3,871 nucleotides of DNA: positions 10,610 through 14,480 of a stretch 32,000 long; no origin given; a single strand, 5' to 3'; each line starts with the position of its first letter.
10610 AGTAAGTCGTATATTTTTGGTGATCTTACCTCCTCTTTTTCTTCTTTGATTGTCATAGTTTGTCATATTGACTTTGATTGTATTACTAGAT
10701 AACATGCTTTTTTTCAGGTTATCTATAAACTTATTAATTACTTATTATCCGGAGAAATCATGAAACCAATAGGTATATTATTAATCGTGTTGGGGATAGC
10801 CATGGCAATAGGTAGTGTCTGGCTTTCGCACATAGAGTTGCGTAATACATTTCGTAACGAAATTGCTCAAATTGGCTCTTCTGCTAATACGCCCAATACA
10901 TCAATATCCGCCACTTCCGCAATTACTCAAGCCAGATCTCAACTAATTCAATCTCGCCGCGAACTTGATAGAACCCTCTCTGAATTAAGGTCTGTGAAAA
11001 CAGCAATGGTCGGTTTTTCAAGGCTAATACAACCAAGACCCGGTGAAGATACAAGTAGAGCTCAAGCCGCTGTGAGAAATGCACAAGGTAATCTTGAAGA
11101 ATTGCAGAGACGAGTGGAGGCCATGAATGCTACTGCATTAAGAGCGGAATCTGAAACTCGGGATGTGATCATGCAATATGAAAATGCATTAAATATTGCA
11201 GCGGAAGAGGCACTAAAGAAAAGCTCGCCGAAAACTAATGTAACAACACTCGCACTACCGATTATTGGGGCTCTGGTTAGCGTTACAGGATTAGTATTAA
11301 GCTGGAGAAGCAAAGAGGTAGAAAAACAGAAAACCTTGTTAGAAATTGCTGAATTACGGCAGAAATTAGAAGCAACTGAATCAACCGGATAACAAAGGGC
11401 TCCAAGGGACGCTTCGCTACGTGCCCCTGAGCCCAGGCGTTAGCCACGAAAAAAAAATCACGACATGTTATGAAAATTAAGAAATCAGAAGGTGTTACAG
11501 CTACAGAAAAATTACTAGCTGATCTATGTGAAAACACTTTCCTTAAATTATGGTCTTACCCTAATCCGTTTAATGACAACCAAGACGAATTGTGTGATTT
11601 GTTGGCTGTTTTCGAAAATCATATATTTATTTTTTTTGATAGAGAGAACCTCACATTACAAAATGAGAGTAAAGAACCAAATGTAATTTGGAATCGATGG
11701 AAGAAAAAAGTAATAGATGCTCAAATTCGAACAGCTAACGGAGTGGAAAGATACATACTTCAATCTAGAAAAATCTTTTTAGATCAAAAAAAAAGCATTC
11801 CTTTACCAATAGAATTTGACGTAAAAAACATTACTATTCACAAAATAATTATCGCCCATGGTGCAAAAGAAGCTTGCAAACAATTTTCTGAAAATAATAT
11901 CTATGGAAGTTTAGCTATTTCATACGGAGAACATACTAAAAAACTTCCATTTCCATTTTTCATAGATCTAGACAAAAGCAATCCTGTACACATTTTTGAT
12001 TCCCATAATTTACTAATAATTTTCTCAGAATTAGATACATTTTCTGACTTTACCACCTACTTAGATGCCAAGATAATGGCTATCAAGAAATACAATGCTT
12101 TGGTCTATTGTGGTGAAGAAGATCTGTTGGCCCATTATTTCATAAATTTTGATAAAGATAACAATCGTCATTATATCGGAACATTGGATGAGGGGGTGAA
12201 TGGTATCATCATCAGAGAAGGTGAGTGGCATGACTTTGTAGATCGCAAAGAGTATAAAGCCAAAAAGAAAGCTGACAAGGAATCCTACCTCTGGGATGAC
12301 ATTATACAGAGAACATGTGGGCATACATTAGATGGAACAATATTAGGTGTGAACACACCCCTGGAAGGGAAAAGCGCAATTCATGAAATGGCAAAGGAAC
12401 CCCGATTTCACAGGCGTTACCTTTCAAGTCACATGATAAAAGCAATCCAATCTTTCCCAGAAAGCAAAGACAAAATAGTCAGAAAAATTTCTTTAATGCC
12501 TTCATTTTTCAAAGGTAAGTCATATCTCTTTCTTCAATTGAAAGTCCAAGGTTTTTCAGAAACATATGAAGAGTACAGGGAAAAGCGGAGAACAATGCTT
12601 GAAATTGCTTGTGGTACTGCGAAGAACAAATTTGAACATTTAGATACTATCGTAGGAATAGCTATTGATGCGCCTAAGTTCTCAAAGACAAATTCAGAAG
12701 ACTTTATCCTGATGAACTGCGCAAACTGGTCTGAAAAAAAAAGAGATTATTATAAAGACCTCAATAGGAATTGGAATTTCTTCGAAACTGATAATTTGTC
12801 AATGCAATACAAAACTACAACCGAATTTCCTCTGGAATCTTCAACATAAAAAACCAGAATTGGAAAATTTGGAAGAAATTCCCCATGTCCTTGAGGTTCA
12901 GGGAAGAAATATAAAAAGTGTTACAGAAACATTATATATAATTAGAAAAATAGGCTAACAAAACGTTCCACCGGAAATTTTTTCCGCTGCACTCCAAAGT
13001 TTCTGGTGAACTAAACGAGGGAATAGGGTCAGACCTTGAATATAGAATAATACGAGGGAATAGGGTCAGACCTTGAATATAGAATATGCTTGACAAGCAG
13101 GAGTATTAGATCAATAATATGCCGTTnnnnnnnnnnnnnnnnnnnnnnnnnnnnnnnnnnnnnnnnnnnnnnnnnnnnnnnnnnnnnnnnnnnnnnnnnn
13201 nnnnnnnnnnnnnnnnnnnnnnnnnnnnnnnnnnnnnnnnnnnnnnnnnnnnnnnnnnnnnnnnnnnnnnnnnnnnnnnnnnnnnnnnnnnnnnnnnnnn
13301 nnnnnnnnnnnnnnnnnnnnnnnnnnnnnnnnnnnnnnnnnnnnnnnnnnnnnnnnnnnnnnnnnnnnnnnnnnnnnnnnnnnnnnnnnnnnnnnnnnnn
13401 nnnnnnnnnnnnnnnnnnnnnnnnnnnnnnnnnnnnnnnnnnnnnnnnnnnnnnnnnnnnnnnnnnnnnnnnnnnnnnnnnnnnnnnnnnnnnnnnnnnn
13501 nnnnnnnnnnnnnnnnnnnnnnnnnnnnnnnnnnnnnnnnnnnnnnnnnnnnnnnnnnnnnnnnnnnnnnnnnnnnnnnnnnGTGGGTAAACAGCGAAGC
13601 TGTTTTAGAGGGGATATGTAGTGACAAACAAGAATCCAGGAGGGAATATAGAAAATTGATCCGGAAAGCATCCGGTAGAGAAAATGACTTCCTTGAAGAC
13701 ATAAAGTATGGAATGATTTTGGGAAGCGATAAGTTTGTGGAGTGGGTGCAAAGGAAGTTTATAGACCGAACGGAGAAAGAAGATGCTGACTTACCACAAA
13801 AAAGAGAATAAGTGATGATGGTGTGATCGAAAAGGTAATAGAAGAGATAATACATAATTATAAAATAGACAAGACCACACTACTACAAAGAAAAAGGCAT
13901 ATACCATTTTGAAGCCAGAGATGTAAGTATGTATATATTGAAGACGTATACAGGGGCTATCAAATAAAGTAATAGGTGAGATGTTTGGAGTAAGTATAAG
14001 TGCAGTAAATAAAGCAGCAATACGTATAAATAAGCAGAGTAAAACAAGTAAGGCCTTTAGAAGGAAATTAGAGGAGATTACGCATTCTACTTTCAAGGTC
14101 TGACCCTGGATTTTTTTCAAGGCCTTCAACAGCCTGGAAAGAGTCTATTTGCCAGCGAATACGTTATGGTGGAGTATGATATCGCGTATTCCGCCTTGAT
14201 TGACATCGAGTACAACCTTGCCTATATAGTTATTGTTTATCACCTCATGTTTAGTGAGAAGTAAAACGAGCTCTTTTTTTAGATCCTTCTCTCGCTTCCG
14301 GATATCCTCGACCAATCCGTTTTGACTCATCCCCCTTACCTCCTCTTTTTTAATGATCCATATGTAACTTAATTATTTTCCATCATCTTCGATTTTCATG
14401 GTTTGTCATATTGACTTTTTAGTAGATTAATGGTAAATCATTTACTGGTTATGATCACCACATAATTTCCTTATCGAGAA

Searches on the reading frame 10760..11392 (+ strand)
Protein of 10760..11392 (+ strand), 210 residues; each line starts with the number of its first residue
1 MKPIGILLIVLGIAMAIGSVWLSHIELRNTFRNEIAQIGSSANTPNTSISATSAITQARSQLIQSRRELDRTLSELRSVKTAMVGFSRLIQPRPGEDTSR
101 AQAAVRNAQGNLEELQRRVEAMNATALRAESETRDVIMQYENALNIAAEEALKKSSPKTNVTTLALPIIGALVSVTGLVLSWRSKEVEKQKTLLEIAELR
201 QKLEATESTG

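Call 7: search_protein_families(library=pfam, proteins=[window:10760-11392:+], max_evalue=0.01)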
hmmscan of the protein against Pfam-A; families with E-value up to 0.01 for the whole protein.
window:10760-11392:+ (210 aa): 1 family
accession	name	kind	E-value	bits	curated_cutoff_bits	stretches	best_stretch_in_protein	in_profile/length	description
PF11381.13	DUF3185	-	0.00011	22.5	25.3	0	4-47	3-41/59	Protein of unknown function (DUF3185)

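Call 38: search_protein_families(library=pfam, proteins=[window:10760-11392:+], max_evalue=1)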
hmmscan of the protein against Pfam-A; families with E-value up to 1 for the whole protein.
window:10760-11392:+ (210 aa): 10 families
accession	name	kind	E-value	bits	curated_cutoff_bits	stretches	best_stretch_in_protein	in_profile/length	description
PF11381.13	DUF3185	-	0.00011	22.5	25.3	1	4-47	3-41/59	Protein of unknown function (DUF3185)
PF03961.19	FapA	-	0.011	15.7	31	1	33-150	130-239/272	Flagellar Assembly Protein A beta solenoid domain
PF00746.26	Gram_pos_anchor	-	0.016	15.6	20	0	163-188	17-42/43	LPXTG cell wall anchor motif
PF13675.11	PilJ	-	0.051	14.1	26.6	1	53-114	38-101/114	Type IV pili methyl-accepting chemotaxis transducer N-term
PF14358.11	DUF4405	-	0.066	14.2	26.7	0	162-183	2-23/66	Domain of unknown function (DUF4405)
PF20803.2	PaaX_M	-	0.1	13.1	24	1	8-42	30-64/83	PaaX protein central Cas2-like domain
PF10177.14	DUF2371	-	0.12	13.1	22.9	1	4-56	46-95/143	Uncharacterised conserved protein (DUF2371)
PF07730.19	HisKA_3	-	0.28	12.2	24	0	100-140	23-63/68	Histidine kinase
PF15456.11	Uds1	-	0.42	11.3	28.8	1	58-136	29-108/123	Up-regulated During Septation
PF14316.11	DUF4381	-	0.73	10.6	27.2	0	7-55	25-75/145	Domain of unknown function (DUF4381)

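Call 75: search_protein_families(library=padloc, proteins=[window:10760-11392:+], max_evalue=0.01)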
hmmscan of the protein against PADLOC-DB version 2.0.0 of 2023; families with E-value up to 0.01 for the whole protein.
window:10760-11392:+ (210 aa): 0 families

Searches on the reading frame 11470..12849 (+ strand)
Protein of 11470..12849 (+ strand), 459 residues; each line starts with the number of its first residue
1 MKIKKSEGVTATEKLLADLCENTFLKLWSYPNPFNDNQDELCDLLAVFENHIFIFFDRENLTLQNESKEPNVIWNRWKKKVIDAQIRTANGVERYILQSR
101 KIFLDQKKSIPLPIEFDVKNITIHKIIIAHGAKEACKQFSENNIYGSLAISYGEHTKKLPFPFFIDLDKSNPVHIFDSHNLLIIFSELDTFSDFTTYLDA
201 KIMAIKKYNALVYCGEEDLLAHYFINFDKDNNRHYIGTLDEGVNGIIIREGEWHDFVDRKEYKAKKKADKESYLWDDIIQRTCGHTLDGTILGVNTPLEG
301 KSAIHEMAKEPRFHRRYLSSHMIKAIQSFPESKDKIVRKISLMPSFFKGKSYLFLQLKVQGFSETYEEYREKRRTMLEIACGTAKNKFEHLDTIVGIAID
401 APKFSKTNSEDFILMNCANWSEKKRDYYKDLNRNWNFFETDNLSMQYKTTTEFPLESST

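Call 7: search_protein_families(library=pfam, proteins=[window:11470-12849:+], max_evalue=0.01)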
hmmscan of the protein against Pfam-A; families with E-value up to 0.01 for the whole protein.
window:11470-12849:+ (459 aa): 0 families

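Call 38: search_protein_families(library=pfam, proteins=[window:11470-12849:+], max_evalue=1)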
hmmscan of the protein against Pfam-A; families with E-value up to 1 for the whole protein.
window:11470-12849:+ (459 aa): 2 families
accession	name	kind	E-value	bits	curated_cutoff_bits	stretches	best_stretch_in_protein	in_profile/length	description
PF09113.15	N-glycanase_C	-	0.11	12.7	25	1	101-142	4-45/140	Peptide-N-glycosidase F, C terminal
PF05467.16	Herpes_U47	-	0.11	11.1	25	1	391-447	13-69/677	Herpesvirus glycoprotein U47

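Call 75: search_protein_families(library=padloc, proteins=[window:11470-12849:+], max_evalue=0.01)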
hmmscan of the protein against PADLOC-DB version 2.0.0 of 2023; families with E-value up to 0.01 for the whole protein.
window:11470-12849:+ (459 aa): 0 families

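Call 85: find_homologous_proteins(query=window:11470-12849:+, max_evalue=0.00001)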
Query window:11470-12849:+ (459 aa): 1671 proteins with E <= 0.00001 among 4433 candidates; the best 120 are listed.
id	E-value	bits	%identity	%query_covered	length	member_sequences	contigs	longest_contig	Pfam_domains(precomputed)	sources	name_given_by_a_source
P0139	2.6e-281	951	89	100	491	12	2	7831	PF02810.22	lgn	-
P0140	4.4e-244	829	77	100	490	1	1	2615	PF02810.22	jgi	jgi:hypothetical protein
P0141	1.8e-240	817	77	99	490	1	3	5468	PF02810.22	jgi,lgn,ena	-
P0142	4.4e-235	799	77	96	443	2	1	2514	-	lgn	-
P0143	5.5e-231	785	74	100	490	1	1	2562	PF02810.22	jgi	jgi:uncharacterized protein YecA (UPF0149 family)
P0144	4.2e-215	733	67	100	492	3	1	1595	PF02810.22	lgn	-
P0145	3.5e-214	730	68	99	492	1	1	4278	PF02810.22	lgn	-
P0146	1.8e-211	721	65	99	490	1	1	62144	PF02810.22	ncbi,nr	ncbi:MAG: SEC-C metal-binding domain-containing protein [Mariprofundaceae bacterium]|nr:SEC-C metal-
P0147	5.1e-210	716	67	99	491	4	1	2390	PF02810.22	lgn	-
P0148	2.4e-207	707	66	99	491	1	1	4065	PF02810.22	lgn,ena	-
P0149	6.1e-207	706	66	100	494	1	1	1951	PF02810.22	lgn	-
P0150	2.6e-205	701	65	99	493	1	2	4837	PF02810.22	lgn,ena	-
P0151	4.2e-202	690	64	100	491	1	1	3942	PF02810.22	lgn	-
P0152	5.8e-202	690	65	98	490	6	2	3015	PF02810.22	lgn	-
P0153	9.5e-202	689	64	99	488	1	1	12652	PF02810.22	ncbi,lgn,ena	-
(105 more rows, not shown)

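Call 86: find_encoding_contigs(protein=P0139, flank=5000, max_places=3)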
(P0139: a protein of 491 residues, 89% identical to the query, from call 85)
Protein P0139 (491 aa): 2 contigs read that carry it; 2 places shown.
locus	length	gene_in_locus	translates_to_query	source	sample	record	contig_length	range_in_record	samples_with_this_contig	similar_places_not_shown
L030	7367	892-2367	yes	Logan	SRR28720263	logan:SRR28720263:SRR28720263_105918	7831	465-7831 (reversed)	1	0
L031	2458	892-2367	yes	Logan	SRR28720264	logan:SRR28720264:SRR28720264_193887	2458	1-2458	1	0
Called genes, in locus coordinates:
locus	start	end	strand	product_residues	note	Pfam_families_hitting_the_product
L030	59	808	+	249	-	PF10083:DUF2321, PF18742:DpnII-MboI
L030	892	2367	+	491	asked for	PF02810:SEC-C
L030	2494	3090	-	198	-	PF00589:Phage_integrase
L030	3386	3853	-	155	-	-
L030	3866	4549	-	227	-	PF11185:DUF2971 (faint)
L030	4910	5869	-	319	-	PF14280:DUF4365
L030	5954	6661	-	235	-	PF08719:NADAR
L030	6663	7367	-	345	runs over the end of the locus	PF24390:PRTase-CE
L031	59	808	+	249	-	PF10083:DUF2321, PF18742:DpnII-MboI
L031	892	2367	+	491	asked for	PF02810:SEC-C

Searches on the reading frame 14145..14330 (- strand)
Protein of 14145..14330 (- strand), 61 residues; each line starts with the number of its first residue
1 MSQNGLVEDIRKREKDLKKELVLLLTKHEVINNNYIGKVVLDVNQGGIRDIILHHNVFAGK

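Call 7: search_protein_families(library=pfam, proteins=[window:14145-14330:-], max_evalue=0.01)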
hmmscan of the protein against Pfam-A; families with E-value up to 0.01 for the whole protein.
window:14145-14330:- (61 aa): 0 families

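Call 21: find_homologous_proteins(query=window:14148-14330:-, max_evalue=0.01)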
Query seq(61 aa) (61 aa): 3 proteins with E <= 0.01 among 3 candidates.
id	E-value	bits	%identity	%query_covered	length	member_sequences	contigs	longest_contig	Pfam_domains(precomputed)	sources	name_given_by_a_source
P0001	3.1e-31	123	100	100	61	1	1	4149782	-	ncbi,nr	ncbi:MAG: hypothetical protein MRK01_02870 [Candidatus Scalindua sp.]|nr:hypothetical protein [Candi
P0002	2.0e-17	79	78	61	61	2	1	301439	-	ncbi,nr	ncbi:MAG: hypothetical protein MRK02_09255 [Candidatus Scalindua sp.]|nr:hypothetical protein [Candi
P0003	4.2e-16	75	76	56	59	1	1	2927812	-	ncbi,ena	-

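Call 23: find_encoding_contigs(protein=P0002, flank=6000)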
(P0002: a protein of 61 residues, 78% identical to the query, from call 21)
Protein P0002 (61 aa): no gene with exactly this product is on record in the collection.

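Call 24: find_encoding_contigs(protein=P0003, flank=6000)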
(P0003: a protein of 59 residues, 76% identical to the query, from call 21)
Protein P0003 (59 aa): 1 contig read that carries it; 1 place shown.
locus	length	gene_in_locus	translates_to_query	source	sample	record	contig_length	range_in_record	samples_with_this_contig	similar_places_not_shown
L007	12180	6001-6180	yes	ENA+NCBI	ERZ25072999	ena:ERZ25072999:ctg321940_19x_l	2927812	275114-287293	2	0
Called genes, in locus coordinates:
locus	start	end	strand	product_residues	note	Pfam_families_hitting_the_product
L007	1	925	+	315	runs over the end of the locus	-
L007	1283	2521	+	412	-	PF20706:GT4-conflict (weak), PF00534:Glycos_transf_1, PF13692:Glyco_trans_1_4, PF13524:Glyco_trans_1_2 (faint)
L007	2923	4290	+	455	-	PF27533:CapK_C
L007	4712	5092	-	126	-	-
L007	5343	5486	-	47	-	-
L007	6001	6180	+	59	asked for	-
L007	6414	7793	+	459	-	PF22842:Pel9A-like_beta_helix, PF13229:Beta_helix (weak), PF05048:NosD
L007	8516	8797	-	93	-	-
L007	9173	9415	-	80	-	-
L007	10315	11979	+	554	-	PF24793:GINT1_N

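Call 40: search_protein_families(library=pfam, proteins=[P0001, P0002, P0003], max_evalue=10)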
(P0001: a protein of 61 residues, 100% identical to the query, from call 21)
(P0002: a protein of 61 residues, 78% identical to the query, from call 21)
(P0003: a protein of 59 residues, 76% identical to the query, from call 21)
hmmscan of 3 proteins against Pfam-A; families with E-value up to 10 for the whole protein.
P0001 (61 aa): 2 families
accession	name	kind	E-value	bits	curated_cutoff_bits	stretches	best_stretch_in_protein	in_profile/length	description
PF12376.13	DUF3654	-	0.055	14.1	25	1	1-43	95-138/138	Protein of unknown function (DUF3654)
PF23566.1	RTG2_C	-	0.24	11.3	27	1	9-40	102-133/225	RTG2 C-terminal domain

P0002 (61 aa): 1 family
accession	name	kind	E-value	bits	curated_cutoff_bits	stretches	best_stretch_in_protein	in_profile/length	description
PF22694.1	CtpB_N-like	-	0.065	14.1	27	1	8-39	25-56/85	Activating protease CtpB N-terminal domain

P0003 (59 aa): 1 family
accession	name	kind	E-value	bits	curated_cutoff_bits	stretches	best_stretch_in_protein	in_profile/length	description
PF22694.1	CtpB_N-like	-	0.055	14.4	27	1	6-39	23-56/85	Activating protease CtpB N-terminal domain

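Call 52: predict_structure(alignment_id=A3)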
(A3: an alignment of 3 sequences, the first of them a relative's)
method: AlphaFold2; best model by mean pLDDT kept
length: 61 residues; sequences in the alignment: 3
mean_pLDDT: 63.6   pTM: 0.44
mean pLDDT of the five models: 63.6, 61.2, 59.3, 58.4, 53.2
residues with pLDDT >= 90: 0; 70-90: 21; 50-70: 38; < 50: 2
segments of 3 or more residues with pLDDT < 50: none
pLDDT, mean of each block of 10 residues (from residue 1): 71 78 70 55 56 54 46
secondary structure, 60 per line:
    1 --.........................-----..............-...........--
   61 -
elements in order: H3-27 H33-46 H48-58

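Call 54: search_protein_representatives(alignment_id=A3)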
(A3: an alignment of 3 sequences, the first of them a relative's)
Query: 3 sequences, 61 profile positions. Proteins with E-value up to 0.001 (for the whole library): 16; up to 1e-10: 1; up to 1e-30: 1. The best 16 are listed.
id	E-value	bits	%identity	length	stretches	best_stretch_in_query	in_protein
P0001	1.2e-32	127.3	-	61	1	1-61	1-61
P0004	7.6e-06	41.5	-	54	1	10-51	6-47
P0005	7.6e-06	41.5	-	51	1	8-51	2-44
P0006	8.2e-06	41.4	-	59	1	8-49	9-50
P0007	1.1e-05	41.0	-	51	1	14-52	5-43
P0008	1.3e-05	40.8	-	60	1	11-51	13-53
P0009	2.1e-05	40.1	-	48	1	16-51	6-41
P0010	6.2e-05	38.6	-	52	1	13-50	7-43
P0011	1.3e-04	37.6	-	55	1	10-49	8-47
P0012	1.8e-04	37.1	-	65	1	17-51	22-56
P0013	2.1e-04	36.9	-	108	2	16-49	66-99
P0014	2.4e-04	36.7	-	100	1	15-49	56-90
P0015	4.2e-04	35.9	-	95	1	16-51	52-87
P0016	5.1e-04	35.6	-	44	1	16-57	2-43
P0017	6.0e-04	35.4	-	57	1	15-50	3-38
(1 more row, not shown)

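Call 56: search_protein_families(library=pfam, proteins=[P0004, P0005, P0007, P0008, P0009, P0011, P0012, P0013, P0016, P0017], max_evalue=1)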
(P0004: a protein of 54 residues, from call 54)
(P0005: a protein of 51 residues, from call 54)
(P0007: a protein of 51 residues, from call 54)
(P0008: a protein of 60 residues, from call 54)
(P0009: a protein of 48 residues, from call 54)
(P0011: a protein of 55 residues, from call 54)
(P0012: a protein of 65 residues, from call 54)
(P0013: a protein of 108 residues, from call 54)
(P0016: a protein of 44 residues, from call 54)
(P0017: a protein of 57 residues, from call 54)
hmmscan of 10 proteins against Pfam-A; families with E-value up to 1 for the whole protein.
P0004 (54 aa): 0 families

P0005 (51 aa): 1 family
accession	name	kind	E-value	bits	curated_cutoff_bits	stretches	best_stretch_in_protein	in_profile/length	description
PF13591.12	MerR_2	-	0.047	13.9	29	1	4-50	6-51/84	MerR HTH family regulatory protein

P0007 (51 aa): 1 family
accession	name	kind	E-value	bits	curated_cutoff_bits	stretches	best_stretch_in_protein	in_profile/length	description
PF02376.21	CUT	-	0.061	13.8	24.4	1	6-44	8-45/79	CUT domain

P0008 (60 aa): 1 family
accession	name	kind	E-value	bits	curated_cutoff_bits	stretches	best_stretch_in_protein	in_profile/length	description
PF12211.13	LMWSLP_N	-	0.091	12.8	27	1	17-52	9-41/262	Low molecular weight S layer protein N terminal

P0009 (48 aa): 1 family
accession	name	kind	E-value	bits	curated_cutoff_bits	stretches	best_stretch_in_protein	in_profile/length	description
PF20862.2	DUF6843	-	0.057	13.8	27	1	20-47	8-35/110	Family of unknown function (DUF6843)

P0011 (55 aa): 0 families

P0012 (65 aa): 0 families

P0013 (108 aa): 1 family
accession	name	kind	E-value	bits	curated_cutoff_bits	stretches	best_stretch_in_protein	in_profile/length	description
PF21445.3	ADDB_N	-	0.15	11.7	26.6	1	65-88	148-171/290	ADDB, N-terminal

P0016 (44 aa): 0 families

P0017 (57 aa): 1 family
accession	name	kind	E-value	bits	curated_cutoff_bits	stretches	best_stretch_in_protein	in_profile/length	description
PF20862.2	DUF6843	-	0.05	14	27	1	16-35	6-25/110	Family of unknown function (DUF6843)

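Call 73: search_protein_families(library=phrogs, proteins=[P0001, P0002, P0003, P0004, P0005, P0009, P0012, P0016], max_evalue=0.1)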
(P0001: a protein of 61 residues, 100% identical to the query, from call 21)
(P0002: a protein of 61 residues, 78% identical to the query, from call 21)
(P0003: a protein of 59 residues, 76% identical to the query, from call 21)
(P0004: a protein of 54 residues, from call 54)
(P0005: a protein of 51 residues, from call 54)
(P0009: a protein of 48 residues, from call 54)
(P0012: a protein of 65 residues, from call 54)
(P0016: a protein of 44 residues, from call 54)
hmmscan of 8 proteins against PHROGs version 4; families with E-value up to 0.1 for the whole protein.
P0001 (61 aa): 0 families

P0002 (61 aa): 1 family
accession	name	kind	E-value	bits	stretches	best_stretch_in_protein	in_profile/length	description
phrog_1647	-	unknown function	0.064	15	1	5-31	10-38/62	-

P0003 (59 aa): 2 families
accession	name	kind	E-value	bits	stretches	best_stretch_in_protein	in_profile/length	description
phrog_15878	-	unknown function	0.017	15.7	1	3-39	98-137/176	-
phrog_6244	-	unknown function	0.098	14.2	0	5-32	29-56/107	-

P0004 (54 aa): 1 family
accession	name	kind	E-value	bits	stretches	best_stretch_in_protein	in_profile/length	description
phrog_8857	-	unknown function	0.068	14.2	0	4-29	34-57/58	-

P0005 (51 aa): 1 family
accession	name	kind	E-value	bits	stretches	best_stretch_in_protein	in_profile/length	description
phrog_15719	-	unknown function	0.096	13.7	0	7-27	46-66/69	-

P0009 (48 aa): 0 families

P0012 (65 aa): 0 families

P0016 (44 aa): 0 families
